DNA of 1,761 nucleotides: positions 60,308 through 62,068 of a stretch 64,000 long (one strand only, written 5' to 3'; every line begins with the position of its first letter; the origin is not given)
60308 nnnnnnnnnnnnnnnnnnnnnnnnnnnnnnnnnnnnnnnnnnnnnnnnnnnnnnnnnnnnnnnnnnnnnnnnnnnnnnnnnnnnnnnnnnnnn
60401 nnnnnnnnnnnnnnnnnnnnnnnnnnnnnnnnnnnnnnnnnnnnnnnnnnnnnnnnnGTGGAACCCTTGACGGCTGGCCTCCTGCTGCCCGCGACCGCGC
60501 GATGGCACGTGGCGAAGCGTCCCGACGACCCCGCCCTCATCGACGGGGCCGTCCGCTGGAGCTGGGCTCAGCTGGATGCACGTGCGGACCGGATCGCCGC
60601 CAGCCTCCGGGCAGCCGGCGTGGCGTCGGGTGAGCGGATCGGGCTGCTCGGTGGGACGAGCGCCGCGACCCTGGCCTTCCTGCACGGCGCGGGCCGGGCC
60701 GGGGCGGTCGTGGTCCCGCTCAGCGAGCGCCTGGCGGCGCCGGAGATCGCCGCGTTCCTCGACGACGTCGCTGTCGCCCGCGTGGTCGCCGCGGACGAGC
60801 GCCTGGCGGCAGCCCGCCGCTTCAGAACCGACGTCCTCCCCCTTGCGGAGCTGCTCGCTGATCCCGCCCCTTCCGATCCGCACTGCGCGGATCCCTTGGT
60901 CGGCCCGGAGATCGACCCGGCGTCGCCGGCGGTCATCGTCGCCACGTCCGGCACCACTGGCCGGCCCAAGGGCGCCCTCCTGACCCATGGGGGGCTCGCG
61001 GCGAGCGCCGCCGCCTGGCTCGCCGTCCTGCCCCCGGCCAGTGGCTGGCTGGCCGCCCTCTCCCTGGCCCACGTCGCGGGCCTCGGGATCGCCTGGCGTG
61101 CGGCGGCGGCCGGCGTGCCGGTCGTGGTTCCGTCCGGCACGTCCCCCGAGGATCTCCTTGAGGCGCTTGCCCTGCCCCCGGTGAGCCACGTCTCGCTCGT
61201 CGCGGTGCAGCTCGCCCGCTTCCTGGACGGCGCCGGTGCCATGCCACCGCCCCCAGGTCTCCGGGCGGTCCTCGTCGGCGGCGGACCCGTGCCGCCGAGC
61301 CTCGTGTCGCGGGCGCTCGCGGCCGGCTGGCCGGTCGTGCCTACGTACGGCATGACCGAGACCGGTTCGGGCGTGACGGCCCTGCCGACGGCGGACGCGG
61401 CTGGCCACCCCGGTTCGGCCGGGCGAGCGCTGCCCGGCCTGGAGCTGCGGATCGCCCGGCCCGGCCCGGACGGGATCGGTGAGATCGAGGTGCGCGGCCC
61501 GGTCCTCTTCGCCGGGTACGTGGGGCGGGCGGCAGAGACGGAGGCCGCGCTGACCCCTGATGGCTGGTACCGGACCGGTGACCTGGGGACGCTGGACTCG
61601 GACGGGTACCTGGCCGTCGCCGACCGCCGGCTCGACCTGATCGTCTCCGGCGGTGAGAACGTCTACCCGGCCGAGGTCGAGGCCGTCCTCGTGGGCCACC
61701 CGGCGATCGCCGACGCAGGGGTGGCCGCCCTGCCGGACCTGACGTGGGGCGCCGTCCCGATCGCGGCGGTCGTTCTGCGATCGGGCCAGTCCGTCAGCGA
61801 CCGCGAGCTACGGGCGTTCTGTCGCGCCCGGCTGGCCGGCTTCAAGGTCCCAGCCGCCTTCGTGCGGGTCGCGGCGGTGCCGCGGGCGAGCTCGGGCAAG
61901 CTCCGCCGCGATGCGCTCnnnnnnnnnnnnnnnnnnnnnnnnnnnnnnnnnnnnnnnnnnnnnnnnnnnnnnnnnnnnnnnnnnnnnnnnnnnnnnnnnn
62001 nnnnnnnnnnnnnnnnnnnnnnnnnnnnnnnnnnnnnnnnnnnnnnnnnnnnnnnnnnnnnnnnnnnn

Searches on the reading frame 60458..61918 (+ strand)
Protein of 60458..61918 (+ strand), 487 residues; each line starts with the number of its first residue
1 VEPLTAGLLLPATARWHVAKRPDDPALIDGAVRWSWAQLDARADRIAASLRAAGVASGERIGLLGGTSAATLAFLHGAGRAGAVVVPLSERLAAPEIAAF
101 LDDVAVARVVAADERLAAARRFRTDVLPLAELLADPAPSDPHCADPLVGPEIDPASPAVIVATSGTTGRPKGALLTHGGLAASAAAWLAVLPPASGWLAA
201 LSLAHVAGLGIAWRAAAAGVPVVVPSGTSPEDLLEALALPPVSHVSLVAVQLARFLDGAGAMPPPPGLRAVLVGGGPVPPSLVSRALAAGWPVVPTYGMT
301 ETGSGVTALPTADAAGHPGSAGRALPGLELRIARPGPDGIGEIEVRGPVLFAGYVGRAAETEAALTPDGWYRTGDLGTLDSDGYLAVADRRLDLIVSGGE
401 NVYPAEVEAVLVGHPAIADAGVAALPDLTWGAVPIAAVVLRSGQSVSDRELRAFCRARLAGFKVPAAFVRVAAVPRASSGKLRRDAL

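Call 66: find_homologous_proteins(query=window:60458-61918:+, max_evalue=1e-40)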
Query window:60458-61918:+ (487 aa): 2334 proteins with E <= 1e-40 among 8000 candidates; the best 120 are listed.
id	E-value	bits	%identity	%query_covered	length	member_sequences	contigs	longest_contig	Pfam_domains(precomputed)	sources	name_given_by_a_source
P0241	0.0e+0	1015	100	100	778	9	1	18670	PF12697.14,PF00501.35,PF13193.13,PF00561.27,PF12146.16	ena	-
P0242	6.1e-265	898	90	99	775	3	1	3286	PF12697.14,PF00501.35,PF13193.13,PF00561.27,PF12146.16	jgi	jgi:O-succinylbenzoic acid--CoA ligase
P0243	5.8e-175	601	65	99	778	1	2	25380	PF00501.35,PF13193.13,PF00561.27,PF12146.16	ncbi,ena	-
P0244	6.4e-173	594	66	99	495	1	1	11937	PF00501.35,PF13193.13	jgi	jgi:o-succinylbenzoate---CoA ligase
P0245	1.3e-171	590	63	99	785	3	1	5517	PF12697.14,PF00501.35,PF13193.13,PF00561.27,PF12146.16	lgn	-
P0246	1.6e-170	586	63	98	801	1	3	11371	PF12697.14,PF00501.35,PF13193.13,PF00561.27,PF12146.16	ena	-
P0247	2.9e-170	586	64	99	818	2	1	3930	PF12697.14,PF00501.35,PF13193.13,PF00561.27,PF12146.16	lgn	-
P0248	2.8e-168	579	63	99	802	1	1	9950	PF12697.14,PF00501.35,PF13193.13,PF00561.27,PF12146.16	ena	-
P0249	8.2e-168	578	62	98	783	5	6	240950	PF12697.14,PF00501.35,PF13193.13,PF00561.27,PF12146.16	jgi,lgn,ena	jgi:O-succinylbenzoic acid--CoA ligase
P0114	3.0e-167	576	63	98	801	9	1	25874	PF12697.14,PF00501.35,PF13193.13,PF00561.27,PF12146.16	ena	-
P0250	2.1e-166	573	63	99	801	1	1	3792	PF12697.14,PF00501.35,PF13193.13,PF00561.27,PF12146.16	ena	-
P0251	7.2e-166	571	61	98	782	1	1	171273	PF12697.14,PF00501.35,PF13193.13,PF00561.27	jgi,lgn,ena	-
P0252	3.1e-165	569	62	99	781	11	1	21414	PF00501.35,PF13193.13,PF00561.27,PF12146.16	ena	-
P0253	5.5e-165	568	61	98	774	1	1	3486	PF12697.14,PF00501.35,PF13193.13,PF00561.27,PF12146.16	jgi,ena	-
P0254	8.3e-165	568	62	98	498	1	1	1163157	PF00501.35,PF13193.13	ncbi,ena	-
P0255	2.3e-164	566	62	95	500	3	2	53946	PF00501.35,PF13193.13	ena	-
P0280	1.0e-139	485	56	97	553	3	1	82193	PF00501.35,PF13193.13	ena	-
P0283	3.9e-139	483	56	99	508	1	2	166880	PF00501.35,PF13193.13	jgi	jgi:O-succinylbenzoate-CoA ligase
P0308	1.4e-136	474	56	99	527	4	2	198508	PF00501.35,PF13193.13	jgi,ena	jgi:O-succinylbenzoic acid--CoA ligase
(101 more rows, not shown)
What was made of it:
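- Tried and rejected: Reaching sister lineages through a MenE search: all of the top 120 hits belonged to the same group (call 66).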

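Call 67: find_encoding_contigs(protein=P0254, flank=3000, max_places=1)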
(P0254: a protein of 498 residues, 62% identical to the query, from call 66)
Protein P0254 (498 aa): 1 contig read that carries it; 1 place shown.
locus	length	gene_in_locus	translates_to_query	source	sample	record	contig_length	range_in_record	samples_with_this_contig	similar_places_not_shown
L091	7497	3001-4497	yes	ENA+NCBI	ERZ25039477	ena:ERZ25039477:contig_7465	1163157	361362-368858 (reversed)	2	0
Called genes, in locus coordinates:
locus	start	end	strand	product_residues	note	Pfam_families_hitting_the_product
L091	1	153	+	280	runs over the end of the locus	PF00561:Abhydrolase_1, PF12146:Hydrolase_4, PF12697:Abhydrolase_6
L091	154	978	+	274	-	PF00378:ECH_1, PF16113:ECH_2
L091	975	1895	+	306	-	PF01040:UbiA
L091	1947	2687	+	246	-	-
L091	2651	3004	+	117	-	PF13378:MR_MLE_C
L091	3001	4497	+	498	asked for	PF00501:AMP-binding, PF13193:AMP-binding_C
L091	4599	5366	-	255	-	PF00977:His_biosynth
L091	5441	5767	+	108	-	PF01371:Trp_repressor, PF13384:HTH_23 (weak)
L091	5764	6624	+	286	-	PF01634:HisG, PF08029:HisG_C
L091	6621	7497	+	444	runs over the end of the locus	PF00815:Histidinol_dh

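Call 68: find_encoding_contigs(protein=P0283, flank=3000, max_places=1)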
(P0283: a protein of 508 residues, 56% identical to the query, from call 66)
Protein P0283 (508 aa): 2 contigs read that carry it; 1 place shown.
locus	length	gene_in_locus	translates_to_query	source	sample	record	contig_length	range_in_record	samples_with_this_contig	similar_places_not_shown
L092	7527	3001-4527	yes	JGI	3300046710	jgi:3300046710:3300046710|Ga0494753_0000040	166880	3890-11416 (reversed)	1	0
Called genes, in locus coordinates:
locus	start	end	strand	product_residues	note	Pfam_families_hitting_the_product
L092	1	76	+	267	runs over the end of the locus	PF00561:Abhydrolase_1, PF12146:Hydrolase_4, PF12697:Abhydrolase_6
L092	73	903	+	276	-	PF00378:ECH_1, PF16113:ECH_2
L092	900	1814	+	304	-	PF01040:UbiA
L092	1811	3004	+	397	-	PF13378:MR_MLE_C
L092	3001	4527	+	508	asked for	PF00501:AMP-binding, PF13193:AMP-binding_C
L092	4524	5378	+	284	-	PF00561:Abhydrolase_1, PF12146:Hydrolase_4, PF12697:Abhydrolase_6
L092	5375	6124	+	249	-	PF01209:Ubie_methyltran, PF01135:PCMT (weak), PF13489:Methyltransf_23, PF13847:Methyltransf_31, PF08241:Methyltransf_11, PF08242:Methyltransf_12, PF13649:Methyltransf_25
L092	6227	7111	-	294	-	-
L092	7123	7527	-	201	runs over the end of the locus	PF11290:DUF3090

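Call 69: find_encoding_contigs(protein=P0308, flank=3000, max_places=1)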
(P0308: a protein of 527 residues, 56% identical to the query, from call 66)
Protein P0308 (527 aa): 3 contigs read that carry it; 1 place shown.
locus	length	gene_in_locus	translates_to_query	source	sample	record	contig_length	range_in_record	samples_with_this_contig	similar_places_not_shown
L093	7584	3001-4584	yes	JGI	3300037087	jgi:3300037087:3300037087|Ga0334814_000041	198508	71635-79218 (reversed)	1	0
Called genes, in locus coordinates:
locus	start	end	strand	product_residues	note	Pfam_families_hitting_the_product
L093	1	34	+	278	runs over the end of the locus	PF00561:Abhydrolase_1, PF12146:Hydrolase_4, PF12697:Abhydrolase_6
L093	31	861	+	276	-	PF00378:ECH_1, PF16113:ECH_2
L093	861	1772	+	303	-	PF01040:UbiA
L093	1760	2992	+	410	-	PF13378:MR_MLE_C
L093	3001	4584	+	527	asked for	PF00501:AMP-binding, PF13193:AMP-binding_C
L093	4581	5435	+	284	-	PF12697:Abhydrolase_6, PF00561:Abhydrolase_1, PF12146:Hydrolase_4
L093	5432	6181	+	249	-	PF01209:Ubie_methyltran, PF13489:Methyltransf_23, PF13847:Methyltransf_31, PF08241:Methyltransf_11, PF08242:Methyltransf_12, PF13649:Methyltransf_25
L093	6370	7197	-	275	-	-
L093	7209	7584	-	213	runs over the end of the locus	PF11290:DUF3090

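Call 70: find_encoding_contigs(protein=P0280, flank=3000, max_places=1)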
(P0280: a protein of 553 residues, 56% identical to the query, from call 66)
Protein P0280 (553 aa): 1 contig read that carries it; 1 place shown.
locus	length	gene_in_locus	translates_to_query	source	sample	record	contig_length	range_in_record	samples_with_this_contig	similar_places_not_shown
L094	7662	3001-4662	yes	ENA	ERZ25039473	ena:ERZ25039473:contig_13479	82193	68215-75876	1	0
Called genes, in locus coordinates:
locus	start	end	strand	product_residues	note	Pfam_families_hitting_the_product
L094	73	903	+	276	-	PF00378:ECH_1, PF16113:ECH_2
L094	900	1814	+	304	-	PF01040:UbiA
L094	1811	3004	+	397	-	PF13378:MR_MLE_C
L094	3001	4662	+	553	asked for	PF00501:AMP-binding, PF13193:AMP-binding_C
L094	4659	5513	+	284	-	PF00561:Abhydrolase_1, PF00975:Thioesterase (faint), PF12146:Hydrolase_4, PF12697:Abhydrolase_6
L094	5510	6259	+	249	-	PF01209:Ubie_methyltran, PF13489:Methyltransf_23, PF13847:Methyltransf_31, PF08241:Methyltransf_11, PF08242:Methyltransf_12, PF13649:Methyltransf_25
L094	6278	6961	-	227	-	-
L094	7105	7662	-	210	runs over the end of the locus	PF11290:DUF3090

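Call 71: find_encoding_contigs(protein=P0255, flank=10000, max_places=2)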
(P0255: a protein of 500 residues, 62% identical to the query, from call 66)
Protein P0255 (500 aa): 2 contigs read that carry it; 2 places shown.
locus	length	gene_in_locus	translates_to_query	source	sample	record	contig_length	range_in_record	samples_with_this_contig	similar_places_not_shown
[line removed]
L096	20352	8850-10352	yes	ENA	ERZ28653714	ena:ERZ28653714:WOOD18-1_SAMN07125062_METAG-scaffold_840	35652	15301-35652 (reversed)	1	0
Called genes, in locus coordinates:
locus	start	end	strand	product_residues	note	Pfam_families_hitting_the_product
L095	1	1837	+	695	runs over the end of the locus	PF00009:GTP_EFTU, PF22042:EF-G_D2, PF03144:GTP_EFTU_D2 (faint), PF14492:EFG_III, PF03764:EFG_IV, PF00679:EFG_C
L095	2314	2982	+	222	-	PF00440:TetR_N, PF17932:TetR_C_24 (weak)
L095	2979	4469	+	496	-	PF00425:Chorismate_bind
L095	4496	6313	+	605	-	PF02776:TPP_enzyme_N, PF16582:TPP_enzyme_M_2 (weak), PF02775:TPP_enzyme_C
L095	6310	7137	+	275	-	PF00561:Abhydrolase_1, PF12146:Hydrolase_4, PF12697:Abhydrolase_6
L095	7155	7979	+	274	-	PF00378:ECH_1, PF16113:ECH_2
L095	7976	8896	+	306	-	PF01040:UbiA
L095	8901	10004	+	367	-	PF13378:MR_MLE_C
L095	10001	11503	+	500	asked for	PF00501:AMP-binding, PF13193:AMP-binding_C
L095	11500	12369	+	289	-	PF12146:Hydrolase_4, PF00561:Abhydrolase_1, PF12697:Abhydrolase_6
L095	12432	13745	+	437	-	PF03816:LytR_cpsA_psr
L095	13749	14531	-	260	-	PF00977:His_biosynth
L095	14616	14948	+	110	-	PF01371:Trp_repressor, PF13384:HTH_23 (weak)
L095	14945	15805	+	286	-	PF01634:HisG, PF08029:HisG_C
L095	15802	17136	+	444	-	PF00815:Histidinol_dh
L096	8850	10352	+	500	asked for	PF00501:AMP-binding, PF13193:AMP-binding_C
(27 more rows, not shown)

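Call 72: find_encoding_contigs(protein=P0244, flank=10000, max_places=1)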
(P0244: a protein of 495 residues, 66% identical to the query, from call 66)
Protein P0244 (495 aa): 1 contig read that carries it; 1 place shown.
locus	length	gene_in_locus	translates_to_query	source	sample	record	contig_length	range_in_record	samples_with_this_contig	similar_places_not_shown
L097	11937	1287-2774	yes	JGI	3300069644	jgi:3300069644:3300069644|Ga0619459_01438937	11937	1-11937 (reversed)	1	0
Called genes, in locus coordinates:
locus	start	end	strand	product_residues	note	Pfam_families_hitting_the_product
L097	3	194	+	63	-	?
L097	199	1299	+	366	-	PF13378:MR_MLE_C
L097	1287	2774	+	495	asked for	PF00501:AMP-binding, PF13193:AMP-binding_C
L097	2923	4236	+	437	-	PF03816:LytR_cpsA_psr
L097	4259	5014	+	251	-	-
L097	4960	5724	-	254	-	PF00977:His_biosynth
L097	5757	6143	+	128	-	PF01371:Trp_repressor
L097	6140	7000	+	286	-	PF01634:HisG, PF08029:HisG_C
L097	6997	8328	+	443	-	PF00815:Histidinol_dh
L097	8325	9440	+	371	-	PF00155:Aminotran_1_2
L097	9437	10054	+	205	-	PF00475:IGPD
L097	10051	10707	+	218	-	PF07685:GATase_3 (weak), PF00117:GATase, PF01174:SNO (faint)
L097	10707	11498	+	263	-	PF00977:His_biosynth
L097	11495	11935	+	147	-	?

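Call 74: search_protein_families(library=ncbifam, proteins=[L092:5375-6121:+, L092:4524-5375:+], max_evalue=0.00001)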
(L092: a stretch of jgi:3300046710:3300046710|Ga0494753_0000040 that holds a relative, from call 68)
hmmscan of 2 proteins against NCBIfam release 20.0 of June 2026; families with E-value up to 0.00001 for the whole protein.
L092:5375-6121:+ (249 aa): 21 families
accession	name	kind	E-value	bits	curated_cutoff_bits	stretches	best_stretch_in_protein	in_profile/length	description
TIGR01934.1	MenG_MenH_UbiE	subfamily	5.2e-57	192.7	158.35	1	25-244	1-222/223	ubiquinone/menaquinone biosynthesis methyltransferase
NF001244.0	PRK00216.1-5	equivalog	2e-56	190.9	216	1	21-243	6-233/236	bifunctional demethylmenaquinone methyltransferase/2-methoxy-6-polyprenyl-1,4-benzoquinol methylase UbiE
NF001241.0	PRK00216.1-2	equivalog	3.4e-51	174.1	327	1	23-244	11-228/231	demethylmenaquinone methyltransferase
NF052510.1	methyltran_MpqE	exception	9.7e-49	165.9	335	1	23-244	6-233/234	methyl-plastoquinone biosynthesis methyltransferase MpqE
NF001243.0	PRK00216.1-4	equivalog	8.2e-47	159.5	235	1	23-244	7-232/237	demethylmenaquinone methyltransferase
TIGR02752.1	MenG_heptapren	equivalog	1.9e-45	155.2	419.85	1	24-244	6-230/231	demethylmenaquinone methyltransferase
NF001242.0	PRK00216.1-3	equivalog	1e-44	152.9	351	1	25-243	30-255/258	bifunctional demethylmenaquinone methyltransferase/2-methoxy-6-polyprenyl-1,4-benzoquinol methylase UbiE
NF001240.0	PRK00216.1-1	equivalog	5.7e-44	150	378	1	23-244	23-249/251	bifunctional demethylmenaquinone methyltransferase/2-methoxy-6-polyprenyl-1,4-benzoquinol methylase UbiE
NF043040.1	corrin_prot_MT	hypoth_equivalog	1.2e-15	57.6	180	1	50-190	29-172/216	corrinoid protein-associated methyltransferase CpaM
NF047649.1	MTase_UXPK_star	exception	1.4e-13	50.6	460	1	57-186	71-205/283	methyltransferase/UXPK-star double selenoprotein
NF045825.1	FAmtase_mtf2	equivalog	1.8e-12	47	400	1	64-172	59-164/248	fatty-acid O-methyltransferase Mtf2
NF004452.0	PRK05785.1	equivalog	3.8e-12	46.2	207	1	22-203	8-183/228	hypothetical protein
NF045667.1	MTase_DVU1556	equivalog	4.1e-12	46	155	1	53-169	12-123/213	DVU_1556 family methyltransferase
NF045823.1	PthPhpthDimycoMt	equivalog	5.8e-12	45.3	300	1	64-167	67-168/256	phthiotriol/phenolphthiotriol dimycocerosates methyltransferase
NF041537.1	ArsM_AhpD_UU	exception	1.8e-11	43.4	510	1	58-165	71-180/345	arsenite methyltransferase/AhpD domain selenoprotein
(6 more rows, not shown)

L092:4524-5375:+ (284 aa): 16 families
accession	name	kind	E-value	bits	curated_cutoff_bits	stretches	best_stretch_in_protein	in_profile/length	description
NF051488.1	bifunc_PcaDC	exception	1.3e-19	70.6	390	1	26-274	7-253/375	bifunctional 3-oxoadipate enol-lactonase/4-carboxymuconolactone decarboxylase PcaDC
TIGR02427.1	protocat_pcaD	equivalog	4e-16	59.2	255.85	1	25-127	6-108/251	3-oxoadipate enol-lactonase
NF051487.1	bifunc_PcaCD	exception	3.2e-15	56.1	430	1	16-269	157-409/413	bifunctional 4-carboxymuconolactone decarboxylase/3-oxoadipate enol-lactonase PcaCD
NF011457.0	PRK14875.1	equivalog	1.5e-13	50.4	307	1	24-126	125-226/372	acetoin dehydrogenase dihydrolipoyllysine-residue acetyltransferase subunit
NF002938.0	PRK03592.1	equivalog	6e-12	45.5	241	1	29-176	28-174/298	haloalkane dehalogenase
NF007954.0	PRK10673.1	equivalog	1.5e-10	40.8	399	1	23-129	8-112/255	esterase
TIGR03611.1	RutD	equivalog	2.6e-10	40.1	238.5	1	33-272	14-256/258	pyrimidine utilization protein D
NF050089.1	i_nPHAscl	equivalog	6.8e-10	38.5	300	1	30-126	17-112/288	intracellular short-chain-length polyhydroxyalkanoate depolymerase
NF052610.1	macro_16_ester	equivalog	1.4e-08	34.4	420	0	60-127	54-123/281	alpha/beta fold macrolide esterase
NF058673.1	LipAdnlyCyLipJMY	equivalog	4.3e-08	32.3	800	1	46-275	50-286/449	bifunctional lipase/adenylate cyclase LipJ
TIGR01738.1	bioH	equivalog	1.9e-07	31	206.95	0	51-127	24-94/245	pimeloyl-ACP methyl ester esterase BioH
TIGR03056.1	bchO_mg_che_rel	equivalog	1.9e-07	30.4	172.55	0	26-128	23-125/278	alpha/beta fold hydrolase BchO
TIGR03695.1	menH_SHCHC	equivalog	8.8e-07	28.6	208.55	0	33-134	4-107/252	2-succinyl-6-hydroxy-2,4-cyclohexadiene-1-carboxylate synthase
NF045632.1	hydroxlase_HsaD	equivalog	1.6e-06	27.3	400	1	6-131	14-137/290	4,5:9,10-diseco-3-hydroxy-5,9,17-trioxoandrosta-1(10),2-diene-4-oate hydrolase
NF041759.1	mac_hydro_EstT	equivalog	2.4e-06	26.9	450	0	54-128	46-123/278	macrolide hydrolase EstT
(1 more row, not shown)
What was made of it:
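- On MenH, SHCHC synthase: The split homologue from L092 scores 28.6 bits (call 74).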
